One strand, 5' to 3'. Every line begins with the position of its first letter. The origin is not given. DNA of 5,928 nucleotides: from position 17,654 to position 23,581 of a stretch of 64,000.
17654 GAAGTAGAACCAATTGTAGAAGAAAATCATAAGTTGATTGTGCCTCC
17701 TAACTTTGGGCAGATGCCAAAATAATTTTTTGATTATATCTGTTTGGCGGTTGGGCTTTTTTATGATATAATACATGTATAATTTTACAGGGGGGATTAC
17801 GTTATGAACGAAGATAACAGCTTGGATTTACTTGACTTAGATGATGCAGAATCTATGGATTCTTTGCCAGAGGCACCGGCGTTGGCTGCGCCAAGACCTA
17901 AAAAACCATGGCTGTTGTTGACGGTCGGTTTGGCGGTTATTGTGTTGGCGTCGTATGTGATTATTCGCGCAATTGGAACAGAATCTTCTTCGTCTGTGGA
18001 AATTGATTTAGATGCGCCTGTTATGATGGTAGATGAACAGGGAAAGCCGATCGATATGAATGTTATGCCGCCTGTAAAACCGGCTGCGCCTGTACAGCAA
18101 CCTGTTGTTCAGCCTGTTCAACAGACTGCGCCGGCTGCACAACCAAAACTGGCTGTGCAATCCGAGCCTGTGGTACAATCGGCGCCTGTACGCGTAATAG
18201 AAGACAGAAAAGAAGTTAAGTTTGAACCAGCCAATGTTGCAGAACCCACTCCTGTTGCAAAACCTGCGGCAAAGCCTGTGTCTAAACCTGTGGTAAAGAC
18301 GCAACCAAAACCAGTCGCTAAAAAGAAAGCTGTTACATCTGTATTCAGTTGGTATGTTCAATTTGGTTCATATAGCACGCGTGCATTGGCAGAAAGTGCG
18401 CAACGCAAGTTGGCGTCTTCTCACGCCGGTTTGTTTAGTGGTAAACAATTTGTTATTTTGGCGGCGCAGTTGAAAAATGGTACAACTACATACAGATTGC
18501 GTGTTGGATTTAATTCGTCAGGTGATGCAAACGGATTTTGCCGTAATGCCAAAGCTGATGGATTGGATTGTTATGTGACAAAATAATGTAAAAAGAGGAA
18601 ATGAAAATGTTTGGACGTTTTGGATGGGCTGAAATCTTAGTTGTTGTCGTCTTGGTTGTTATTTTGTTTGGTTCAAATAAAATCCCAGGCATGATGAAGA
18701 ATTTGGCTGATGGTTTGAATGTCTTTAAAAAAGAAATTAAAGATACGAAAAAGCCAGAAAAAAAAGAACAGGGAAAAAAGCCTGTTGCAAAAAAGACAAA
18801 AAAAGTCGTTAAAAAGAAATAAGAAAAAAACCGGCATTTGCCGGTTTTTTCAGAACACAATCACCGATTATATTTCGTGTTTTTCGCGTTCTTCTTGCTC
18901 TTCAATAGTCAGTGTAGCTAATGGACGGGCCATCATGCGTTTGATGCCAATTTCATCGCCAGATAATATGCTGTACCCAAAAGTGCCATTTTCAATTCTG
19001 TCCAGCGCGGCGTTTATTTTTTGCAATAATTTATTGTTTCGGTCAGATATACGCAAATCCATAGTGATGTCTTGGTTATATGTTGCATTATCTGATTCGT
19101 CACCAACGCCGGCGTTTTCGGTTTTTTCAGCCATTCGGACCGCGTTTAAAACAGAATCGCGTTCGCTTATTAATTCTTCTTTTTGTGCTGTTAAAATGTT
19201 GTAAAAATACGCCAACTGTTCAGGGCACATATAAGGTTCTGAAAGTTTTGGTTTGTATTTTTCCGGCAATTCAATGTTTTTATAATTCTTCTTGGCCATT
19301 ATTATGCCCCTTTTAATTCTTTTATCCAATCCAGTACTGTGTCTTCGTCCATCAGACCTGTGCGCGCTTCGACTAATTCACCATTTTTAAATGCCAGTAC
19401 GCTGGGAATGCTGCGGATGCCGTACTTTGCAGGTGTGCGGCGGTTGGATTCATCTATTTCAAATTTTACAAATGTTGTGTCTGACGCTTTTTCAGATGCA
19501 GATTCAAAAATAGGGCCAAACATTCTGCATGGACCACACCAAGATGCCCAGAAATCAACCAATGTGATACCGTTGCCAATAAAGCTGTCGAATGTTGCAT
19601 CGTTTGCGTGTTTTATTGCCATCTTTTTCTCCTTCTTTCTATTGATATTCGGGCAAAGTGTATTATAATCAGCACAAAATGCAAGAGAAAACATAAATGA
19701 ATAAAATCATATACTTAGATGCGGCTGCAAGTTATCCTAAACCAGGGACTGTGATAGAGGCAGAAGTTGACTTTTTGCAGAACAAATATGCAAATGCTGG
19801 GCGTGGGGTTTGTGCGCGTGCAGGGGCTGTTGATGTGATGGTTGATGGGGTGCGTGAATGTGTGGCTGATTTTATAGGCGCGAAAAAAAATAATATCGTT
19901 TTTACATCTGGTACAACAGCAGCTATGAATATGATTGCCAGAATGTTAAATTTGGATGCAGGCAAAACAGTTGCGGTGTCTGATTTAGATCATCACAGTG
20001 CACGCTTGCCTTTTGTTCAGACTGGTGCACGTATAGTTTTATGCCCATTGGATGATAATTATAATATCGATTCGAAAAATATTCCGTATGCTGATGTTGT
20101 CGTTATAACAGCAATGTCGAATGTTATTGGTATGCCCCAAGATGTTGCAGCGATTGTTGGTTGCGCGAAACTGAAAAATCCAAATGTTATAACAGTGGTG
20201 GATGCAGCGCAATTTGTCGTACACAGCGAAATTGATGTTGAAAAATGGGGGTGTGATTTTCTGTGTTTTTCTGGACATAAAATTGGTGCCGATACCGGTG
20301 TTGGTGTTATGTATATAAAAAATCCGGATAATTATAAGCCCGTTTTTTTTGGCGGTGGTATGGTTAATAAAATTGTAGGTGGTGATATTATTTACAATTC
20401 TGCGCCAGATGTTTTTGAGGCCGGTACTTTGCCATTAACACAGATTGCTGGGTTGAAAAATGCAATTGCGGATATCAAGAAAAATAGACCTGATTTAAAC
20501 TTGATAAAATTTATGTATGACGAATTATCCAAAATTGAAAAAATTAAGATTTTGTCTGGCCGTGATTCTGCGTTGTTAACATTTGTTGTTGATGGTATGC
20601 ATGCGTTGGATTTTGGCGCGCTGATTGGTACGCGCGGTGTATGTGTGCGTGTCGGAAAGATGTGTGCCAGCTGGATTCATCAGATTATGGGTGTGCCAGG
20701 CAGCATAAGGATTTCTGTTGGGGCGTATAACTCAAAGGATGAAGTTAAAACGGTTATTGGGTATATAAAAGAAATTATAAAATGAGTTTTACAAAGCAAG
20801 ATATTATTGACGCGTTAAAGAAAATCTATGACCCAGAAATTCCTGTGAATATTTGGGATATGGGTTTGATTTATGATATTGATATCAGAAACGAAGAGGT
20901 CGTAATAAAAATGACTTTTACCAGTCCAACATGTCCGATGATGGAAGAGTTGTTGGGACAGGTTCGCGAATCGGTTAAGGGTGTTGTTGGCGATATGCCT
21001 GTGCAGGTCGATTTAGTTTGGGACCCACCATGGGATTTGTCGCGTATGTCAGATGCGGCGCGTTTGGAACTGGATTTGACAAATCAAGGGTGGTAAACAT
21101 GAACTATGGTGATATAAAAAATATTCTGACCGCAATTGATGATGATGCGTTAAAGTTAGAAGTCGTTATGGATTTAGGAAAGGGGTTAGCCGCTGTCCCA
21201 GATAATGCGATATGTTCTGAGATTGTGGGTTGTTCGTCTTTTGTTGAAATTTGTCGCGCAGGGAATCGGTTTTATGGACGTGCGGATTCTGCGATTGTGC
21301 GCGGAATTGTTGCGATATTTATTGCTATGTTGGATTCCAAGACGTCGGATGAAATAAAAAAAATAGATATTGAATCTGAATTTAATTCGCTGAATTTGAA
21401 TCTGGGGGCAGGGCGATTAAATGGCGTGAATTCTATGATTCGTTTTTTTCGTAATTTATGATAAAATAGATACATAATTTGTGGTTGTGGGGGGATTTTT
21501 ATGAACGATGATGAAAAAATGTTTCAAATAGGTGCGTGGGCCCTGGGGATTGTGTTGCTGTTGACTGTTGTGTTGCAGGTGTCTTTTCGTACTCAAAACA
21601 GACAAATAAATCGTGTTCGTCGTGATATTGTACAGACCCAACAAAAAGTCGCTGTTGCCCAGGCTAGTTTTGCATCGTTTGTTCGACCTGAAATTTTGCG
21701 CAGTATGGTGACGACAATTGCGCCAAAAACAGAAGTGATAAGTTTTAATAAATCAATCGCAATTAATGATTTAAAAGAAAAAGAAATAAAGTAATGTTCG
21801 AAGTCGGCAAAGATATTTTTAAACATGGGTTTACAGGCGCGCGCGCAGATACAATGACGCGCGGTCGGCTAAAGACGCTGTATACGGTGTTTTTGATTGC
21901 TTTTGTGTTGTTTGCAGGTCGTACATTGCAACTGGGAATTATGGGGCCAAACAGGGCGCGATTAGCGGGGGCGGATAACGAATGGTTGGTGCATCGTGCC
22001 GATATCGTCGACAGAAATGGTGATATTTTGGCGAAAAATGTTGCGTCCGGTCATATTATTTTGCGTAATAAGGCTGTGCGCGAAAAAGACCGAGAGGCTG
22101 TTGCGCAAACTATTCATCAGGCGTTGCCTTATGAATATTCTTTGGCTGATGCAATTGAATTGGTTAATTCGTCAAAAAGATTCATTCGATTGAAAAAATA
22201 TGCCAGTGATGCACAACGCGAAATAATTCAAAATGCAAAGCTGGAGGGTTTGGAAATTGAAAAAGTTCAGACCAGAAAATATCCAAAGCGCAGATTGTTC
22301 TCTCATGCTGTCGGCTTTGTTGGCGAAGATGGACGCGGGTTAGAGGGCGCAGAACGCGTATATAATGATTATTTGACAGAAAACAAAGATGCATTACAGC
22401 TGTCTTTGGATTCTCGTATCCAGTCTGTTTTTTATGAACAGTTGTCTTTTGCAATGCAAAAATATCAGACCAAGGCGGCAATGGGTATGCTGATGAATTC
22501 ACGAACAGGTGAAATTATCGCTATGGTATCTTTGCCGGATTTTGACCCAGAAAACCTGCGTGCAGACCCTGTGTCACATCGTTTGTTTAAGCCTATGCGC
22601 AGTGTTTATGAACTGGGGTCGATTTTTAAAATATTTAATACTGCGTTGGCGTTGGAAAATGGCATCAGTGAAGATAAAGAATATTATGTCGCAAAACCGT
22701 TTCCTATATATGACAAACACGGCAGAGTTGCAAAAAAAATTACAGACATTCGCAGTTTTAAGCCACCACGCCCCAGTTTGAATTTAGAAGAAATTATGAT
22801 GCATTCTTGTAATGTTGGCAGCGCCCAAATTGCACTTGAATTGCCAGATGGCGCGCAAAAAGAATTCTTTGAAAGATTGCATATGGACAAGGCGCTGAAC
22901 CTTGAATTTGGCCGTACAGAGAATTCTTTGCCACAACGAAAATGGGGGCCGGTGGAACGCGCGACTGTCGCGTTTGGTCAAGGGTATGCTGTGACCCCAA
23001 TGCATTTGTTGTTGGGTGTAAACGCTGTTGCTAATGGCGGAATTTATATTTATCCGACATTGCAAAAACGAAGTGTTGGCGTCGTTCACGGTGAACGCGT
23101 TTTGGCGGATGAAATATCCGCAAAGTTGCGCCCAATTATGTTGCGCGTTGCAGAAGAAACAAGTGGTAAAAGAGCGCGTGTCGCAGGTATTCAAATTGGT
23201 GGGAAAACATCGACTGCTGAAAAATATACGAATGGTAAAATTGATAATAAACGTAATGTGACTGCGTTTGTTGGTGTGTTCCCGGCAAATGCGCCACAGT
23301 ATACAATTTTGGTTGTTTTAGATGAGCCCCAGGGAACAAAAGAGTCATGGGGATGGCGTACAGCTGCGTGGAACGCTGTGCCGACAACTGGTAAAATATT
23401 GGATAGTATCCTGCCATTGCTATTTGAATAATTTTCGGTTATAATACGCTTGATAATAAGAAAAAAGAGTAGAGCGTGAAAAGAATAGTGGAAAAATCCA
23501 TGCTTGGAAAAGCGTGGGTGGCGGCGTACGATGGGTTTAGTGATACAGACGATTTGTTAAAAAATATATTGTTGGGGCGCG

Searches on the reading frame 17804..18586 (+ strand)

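Call 7: search_protein_families(library=pfam, proteins=[window:17804-18586:+], max_evalue=0.001)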
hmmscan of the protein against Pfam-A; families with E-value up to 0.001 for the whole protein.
window:17804-18586:+ (260 aa): 1 family
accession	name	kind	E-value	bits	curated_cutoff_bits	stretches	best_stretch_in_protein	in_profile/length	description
PF05036.18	SPOR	-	4.9e-11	43.2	21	1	182-259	4-75/76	SPOR domain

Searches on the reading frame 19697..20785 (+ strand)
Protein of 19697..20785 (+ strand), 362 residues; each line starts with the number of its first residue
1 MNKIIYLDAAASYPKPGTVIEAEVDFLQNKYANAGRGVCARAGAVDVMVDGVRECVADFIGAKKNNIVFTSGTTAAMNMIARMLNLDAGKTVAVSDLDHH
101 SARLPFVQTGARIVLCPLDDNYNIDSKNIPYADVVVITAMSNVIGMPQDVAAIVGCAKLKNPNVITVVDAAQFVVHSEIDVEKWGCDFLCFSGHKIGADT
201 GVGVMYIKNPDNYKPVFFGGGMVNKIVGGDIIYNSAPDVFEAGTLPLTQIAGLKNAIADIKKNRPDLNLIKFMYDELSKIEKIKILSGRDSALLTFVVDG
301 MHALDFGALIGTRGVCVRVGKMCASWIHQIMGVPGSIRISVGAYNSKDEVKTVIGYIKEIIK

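Call 7: search_protein_families(library=pfam, proteins=[window:19697-20785:+], max_evalue=0.001)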
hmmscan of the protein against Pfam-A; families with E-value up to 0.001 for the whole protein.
window:19697-20785:+ (362 aa): 3 families
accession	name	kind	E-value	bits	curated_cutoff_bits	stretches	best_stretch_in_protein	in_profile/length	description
PF00266.25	Aminotran_5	-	4.8e-82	276.3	21.5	1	5-352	1-370/371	Aminotransferase class-V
PF00155.27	Aminotran_1_2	-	2.3e-09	37.3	19.7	1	52-171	47-187/361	Aminotransferase class I and II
PF01041.23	DegT_DnrJ_EryC1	-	0.00086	19.1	19.8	0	55-158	32-136/360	DegT/DnrJ/EryC1/StrS aminotransferase family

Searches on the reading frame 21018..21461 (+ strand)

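Call 13: search_protein_families(library=pfam, proteins=[window:21018-21461:+], max_evalue=0.01)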
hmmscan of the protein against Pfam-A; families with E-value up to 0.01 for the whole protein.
window:21018-21461:+ (147 aa): 1 family
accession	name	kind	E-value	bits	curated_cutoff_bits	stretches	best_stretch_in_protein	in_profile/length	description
PF02657.20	SufE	-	2.1e-14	53.8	27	1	37-143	4-117/121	Fe-S metabolism associated domain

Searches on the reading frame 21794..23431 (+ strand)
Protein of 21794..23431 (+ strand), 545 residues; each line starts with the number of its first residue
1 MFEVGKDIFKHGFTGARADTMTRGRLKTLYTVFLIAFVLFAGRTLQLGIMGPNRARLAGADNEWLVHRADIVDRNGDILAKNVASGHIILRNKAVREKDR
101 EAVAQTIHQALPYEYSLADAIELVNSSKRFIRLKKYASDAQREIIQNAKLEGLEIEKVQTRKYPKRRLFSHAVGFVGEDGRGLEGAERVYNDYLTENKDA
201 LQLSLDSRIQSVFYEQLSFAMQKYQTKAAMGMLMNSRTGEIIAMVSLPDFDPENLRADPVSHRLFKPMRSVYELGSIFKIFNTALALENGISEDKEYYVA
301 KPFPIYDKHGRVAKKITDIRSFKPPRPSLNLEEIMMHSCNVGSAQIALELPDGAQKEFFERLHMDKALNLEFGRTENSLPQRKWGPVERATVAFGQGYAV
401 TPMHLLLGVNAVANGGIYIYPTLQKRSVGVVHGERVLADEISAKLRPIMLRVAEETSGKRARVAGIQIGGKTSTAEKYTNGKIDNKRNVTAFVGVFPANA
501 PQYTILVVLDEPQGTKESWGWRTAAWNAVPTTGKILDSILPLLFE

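Call 8: search_protein_families(library=pfam, proteins=[window:21794-23431:+], max_evalue=0.001)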
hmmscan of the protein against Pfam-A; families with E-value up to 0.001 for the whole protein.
window:21794-23431:+ (545 aa): 2 families
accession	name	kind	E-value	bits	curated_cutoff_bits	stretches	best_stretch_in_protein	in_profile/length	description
PF00905.27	Transpeptidase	-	4.2e-51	174.4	22.1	1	232-515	4-283/299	Penicillin binding protein transpeptidase domain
PF03717.20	PBP_dimer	-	1.5e-12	48.7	24.4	1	67-179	5-126/180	Penicillin-binding Protein dimerisation domain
